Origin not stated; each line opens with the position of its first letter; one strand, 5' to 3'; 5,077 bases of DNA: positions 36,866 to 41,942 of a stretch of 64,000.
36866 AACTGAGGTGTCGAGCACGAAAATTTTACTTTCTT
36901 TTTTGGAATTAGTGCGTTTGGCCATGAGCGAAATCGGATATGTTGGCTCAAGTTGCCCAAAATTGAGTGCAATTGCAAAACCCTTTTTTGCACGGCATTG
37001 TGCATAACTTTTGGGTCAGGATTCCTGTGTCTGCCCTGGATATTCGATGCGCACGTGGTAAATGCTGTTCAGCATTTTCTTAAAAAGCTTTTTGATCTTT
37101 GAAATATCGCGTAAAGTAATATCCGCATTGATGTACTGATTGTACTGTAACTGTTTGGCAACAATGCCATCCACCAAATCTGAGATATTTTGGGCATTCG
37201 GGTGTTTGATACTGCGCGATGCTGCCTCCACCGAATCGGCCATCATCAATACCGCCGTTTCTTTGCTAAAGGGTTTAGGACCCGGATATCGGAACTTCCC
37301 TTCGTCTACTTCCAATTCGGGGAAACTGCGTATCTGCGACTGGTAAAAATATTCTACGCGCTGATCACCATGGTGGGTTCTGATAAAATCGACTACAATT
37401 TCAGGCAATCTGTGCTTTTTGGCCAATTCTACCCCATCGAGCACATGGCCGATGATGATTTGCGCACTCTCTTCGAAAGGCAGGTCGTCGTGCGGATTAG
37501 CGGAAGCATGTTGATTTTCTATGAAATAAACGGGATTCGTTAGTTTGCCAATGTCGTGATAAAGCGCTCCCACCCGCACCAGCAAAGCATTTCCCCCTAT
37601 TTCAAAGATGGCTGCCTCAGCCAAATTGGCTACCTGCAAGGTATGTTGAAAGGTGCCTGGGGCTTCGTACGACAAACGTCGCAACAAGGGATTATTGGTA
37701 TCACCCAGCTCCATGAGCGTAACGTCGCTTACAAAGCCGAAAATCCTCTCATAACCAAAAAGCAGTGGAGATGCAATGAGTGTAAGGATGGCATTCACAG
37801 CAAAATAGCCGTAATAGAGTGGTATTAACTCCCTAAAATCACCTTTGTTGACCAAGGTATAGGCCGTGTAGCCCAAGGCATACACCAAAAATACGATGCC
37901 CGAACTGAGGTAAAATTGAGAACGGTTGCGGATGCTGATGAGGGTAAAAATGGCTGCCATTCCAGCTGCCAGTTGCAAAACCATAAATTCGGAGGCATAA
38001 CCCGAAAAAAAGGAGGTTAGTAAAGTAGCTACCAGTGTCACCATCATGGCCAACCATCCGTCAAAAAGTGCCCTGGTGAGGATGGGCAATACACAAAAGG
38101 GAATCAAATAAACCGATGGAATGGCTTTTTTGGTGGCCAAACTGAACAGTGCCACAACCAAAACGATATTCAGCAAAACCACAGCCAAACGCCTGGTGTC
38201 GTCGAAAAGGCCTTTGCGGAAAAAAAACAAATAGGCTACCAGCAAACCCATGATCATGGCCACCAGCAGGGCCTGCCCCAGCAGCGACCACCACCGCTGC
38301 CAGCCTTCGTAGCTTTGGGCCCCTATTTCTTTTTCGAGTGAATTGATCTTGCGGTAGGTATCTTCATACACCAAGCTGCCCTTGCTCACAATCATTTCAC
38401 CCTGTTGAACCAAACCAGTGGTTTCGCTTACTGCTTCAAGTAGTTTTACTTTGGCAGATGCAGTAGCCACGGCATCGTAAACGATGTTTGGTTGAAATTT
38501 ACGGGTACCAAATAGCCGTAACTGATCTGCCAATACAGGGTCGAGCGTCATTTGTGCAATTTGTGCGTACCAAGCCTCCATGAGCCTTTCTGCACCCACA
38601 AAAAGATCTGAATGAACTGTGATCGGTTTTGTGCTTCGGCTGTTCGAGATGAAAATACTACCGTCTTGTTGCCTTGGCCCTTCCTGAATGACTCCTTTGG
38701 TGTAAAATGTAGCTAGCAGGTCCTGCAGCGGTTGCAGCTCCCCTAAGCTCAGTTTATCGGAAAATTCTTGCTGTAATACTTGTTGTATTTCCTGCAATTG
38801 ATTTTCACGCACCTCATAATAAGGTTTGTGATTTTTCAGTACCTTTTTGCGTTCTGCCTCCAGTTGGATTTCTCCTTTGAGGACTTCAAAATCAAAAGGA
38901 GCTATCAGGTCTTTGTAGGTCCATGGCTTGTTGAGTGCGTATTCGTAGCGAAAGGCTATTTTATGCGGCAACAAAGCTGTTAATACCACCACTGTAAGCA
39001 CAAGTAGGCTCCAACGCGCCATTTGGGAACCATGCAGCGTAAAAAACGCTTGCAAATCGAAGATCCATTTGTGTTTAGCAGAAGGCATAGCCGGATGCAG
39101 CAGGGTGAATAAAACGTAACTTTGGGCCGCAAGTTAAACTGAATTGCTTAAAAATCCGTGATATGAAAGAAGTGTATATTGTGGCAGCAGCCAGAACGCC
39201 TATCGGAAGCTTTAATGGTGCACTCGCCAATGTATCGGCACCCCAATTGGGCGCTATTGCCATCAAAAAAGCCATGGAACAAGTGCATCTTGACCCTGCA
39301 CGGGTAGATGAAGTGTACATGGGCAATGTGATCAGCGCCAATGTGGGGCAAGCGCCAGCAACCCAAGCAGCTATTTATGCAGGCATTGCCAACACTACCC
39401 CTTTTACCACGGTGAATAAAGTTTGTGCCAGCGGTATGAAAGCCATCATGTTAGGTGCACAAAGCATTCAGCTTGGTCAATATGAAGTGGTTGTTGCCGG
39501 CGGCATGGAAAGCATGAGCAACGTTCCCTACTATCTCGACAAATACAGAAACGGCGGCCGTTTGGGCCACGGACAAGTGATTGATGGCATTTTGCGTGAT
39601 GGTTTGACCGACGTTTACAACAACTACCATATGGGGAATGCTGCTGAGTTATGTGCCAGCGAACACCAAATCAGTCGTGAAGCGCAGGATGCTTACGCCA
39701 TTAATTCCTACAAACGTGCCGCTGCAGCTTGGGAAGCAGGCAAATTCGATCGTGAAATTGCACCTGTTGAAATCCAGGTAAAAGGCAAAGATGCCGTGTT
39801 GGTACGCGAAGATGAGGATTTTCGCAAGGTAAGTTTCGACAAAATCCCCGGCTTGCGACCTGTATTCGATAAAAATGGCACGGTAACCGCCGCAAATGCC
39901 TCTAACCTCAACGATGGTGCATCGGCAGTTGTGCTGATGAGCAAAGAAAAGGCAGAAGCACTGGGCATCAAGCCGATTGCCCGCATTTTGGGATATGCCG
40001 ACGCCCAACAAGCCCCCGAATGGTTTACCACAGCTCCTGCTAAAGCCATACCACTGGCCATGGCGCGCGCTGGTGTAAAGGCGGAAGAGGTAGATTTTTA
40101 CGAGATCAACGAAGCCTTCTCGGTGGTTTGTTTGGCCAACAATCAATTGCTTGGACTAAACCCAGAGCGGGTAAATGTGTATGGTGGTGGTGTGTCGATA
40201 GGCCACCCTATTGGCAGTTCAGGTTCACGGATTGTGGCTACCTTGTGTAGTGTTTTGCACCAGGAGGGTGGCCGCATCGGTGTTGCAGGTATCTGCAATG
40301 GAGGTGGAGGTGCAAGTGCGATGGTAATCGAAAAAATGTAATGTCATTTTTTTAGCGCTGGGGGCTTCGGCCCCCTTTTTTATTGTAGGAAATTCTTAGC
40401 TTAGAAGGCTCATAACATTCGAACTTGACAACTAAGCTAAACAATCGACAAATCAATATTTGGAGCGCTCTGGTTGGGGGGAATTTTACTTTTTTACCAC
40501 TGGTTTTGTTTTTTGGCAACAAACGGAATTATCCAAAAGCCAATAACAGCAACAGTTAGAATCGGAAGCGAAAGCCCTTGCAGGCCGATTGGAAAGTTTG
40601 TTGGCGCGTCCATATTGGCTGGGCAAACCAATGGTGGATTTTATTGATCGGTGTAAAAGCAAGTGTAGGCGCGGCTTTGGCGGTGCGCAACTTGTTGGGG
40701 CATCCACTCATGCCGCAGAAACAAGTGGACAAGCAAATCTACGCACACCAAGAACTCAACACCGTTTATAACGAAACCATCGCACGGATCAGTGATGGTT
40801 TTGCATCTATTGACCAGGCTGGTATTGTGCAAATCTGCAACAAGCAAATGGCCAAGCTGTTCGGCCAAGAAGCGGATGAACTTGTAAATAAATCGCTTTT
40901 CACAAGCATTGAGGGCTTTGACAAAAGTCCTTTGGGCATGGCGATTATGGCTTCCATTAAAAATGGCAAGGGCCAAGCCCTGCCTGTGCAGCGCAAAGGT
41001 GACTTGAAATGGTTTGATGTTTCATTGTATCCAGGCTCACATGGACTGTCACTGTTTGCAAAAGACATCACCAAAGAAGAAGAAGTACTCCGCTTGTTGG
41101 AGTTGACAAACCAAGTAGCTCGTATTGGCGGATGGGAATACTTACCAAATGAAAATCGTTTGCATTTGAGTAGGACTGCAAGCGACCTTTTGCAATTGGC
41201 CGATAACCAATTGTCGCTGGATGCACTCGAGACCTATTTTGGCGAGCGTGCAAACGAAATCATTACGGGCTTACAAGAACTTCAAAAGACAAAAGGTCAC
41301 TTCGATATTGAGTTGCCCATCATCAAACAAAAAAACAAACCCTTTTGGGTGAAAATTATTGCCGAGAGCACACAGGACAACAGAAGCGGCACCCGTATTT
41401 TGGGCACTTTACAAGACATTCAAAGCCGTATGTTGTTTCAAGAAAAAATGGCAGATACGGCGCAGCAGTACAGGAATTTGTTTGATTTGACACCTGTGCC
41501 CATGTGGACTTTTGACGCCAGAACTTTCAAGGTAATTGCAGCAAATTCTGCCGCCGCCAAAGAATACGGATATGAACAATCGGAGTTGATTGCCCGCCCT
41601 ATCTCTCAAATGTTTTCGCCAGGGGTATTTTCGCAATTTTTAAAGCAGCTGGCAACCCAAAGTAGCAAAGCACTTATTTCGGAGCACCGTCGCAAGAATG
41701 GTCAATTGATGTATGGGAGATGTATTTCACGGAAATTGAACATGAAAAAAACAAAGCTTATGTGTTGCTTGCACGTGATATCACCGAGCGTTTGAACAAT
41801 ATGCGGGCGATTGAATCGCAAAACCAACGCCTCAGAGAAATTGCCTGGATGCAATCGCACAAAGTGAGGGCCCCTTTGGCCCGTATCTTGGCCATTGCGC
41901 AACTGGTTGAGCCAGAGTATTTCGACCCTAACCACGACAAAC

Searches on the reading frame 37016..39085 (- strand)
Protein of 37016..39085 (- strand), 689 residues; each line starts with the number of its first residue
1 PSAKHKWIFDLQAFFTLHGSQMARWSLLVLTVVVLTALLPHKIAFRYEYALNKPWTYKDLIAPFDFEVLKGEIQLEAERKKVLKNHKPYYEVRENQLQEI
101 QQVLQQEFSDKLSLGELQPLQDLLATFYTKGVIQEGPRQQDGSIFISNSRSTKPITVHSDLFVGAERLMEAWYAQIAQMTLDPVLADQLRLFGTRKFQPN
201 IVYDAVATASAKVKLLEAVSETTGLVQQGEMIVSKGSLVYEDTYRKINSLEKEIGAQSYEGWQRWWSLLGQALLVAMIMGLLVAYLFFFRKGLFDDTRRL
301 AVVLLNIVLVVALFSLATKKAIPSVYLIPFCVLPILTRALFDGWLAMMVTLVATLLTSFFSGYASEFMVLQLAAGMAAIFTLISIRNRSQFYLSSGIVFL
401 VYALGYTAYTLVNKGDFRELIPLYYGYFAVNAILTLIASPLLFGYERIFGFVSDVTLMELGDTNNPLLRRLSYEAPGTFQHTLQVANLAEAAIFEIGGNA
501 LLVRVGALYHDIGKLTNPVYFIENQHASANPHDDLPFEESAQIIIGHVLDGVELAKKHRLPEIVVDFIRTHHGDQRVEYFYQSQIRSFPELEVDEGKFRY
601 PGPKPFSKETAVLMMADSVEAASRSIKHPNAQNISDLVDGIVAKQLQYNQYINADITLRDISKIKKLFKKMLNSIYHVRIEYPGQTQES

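Call 73: search_protein_families(library=ncbifam, proteins=[window:37016-39085:-], max_evalue=0.00001)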
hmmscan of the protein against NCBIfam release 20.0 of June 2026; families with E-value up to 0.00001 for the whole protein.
window:37016-39085:- (689 aa): 1 family
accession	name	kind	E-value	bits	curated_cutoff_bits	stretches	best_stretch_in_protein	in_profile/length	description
TIGR00277.1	HDIG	domain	5.5e-23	80.6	27.6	1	475-574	2-84/84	HDIG domain-containing metalloprotein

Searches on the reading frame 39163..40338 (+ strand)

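Call 73: search_protein_families(library=ncbifam, proteins=[window:39163-40338:+], max_evalue=0.00001)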
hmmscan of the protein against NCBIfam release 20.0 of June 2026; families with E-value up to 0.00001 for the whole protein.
window:39163-40338:+ (392 aa): 48 families (the best 25 are shown)
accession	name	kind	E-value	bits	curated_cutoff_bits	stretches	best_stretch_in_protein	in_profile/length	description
TIGR01930.1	AcCoA-C-Actrans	subfamily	3.1e-134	447.7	240.55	1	6-390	1-385/385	acetyl-CoA C-acyltransferase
NF005404.0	PRK06954.1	subfamily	3.3e-134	447.9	687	1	3-390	8-395/397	acetyl-CoA C-acetyltransferase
NF006086.0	PRK08235.1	equivalog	6.6e-131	437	526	1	1-390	1-391/393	acetyl-CoA C-acetyltransferase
NF004206.0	PRK05656.1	subfamily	1.1e-123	413.2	688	1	1-391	1-392/392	acetyl-CoA C-acetyltransferase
NF006552.0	PRK09051.1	subfamily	1.4e-110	370.2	565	1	1-392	3-395/395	beta-ketothiolase BktB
NF004983.0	PRK06366.1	equivalog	6.6e-102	341.4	627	1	1-390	1-385/388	acetyl-CoA C-acetyltransferase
NF042967.1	AcCoAtase_PhaA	equivalog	1.8e-101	340.2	740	1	1-391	1-395/396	acetyl-CoA acetyltransferase PhaA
NF042999.1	bketothiol_BktB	equivalog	6.1e-101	338.5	725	1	2-392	3-394/394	beta-ketothiolase BktB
NF004853.0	PRK06205.1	subfamily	1.5e-95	320.6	551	1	1-391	1-402/404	acetyl-CoA C-acetyltransferase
NF005152.0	PRK06633.1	equivalog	4.4e-95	318.5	675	1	2-391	3-391/392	acetyl-CoA C-acetyltransferase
NF006551.0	PRK09050.1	subfamily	5.1e-92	309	605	1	1-391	1-400/401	3-oxoadipyl-CoA thiolase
TIGR02430.1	pcaF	equivalog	1.9e-88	297.2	597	1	2-391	1-399/400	3-oxoadipyl-CoA thiolase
NF005805.0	PRK07661.1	equivalog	2e-83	280.5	633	1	1-391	1-390/391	acetyl-CoA C-acetyltransferase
NF005033.0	PRK06445.1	equivalog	5e-83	279.4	511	1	1-391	2-394/395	acetyl-CoA C-acetyltransferase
NF006553.0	PRK09052.1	equivalog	3.6e-82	276.5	567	1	1-392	5-399/399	acetyl-CoA C-acyltransferase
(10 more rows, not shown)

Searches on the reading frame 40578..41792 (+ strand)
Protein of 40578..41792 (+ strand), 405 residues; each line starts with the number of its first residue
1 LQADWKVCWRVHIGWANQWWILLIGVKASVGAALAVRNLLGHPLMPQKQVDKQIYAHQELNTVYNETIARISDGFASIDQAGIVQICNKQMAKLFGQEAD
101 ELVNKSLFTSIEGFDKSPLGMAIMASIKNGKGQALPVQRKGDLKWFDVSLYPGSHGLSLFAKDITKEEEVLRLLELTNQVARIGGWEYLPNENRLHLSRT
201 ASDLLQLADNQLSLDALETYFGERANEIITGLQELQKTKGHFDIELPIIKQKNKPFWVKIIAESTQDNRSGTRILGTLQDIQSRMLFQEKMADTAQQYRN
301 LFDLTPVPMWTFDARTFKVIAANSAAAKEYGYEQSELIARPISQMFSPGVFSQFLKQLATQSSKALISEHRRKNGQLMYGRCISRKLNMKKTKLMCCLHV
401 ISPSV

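Call 73: search_protein_families(library=ncbifam, proteins=[window:40578-41792:+], max_evalue=0.00001)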
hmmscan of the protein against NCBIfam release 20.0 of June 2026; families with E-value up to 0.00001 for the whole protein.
window:40578-41792:+ (405 aa): 4 families
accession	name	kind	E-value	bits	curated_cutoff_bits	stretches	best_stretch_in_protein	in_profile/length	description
TIGR00229.1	sensory_box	domain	2.7e-19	69.5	22.9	2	62-169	5-121/126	PAS domain S-box protein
NF041777.1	sens_FixL_Rhizob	equivalog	2.8e-12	46.1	850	1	181-347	5-173/485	sensor protein FixL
TIGR02040.1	PpsR-CrtJ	equivalog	5.2e-07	29.1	275.4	0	293-360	130-197/442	transcriptional regulator PpsR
NF041552.1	TF_PrdR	equivalog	6.2e-07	28.1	795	0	47-107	118-179/577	sigma-54 dependent transcriptional regulator PrdR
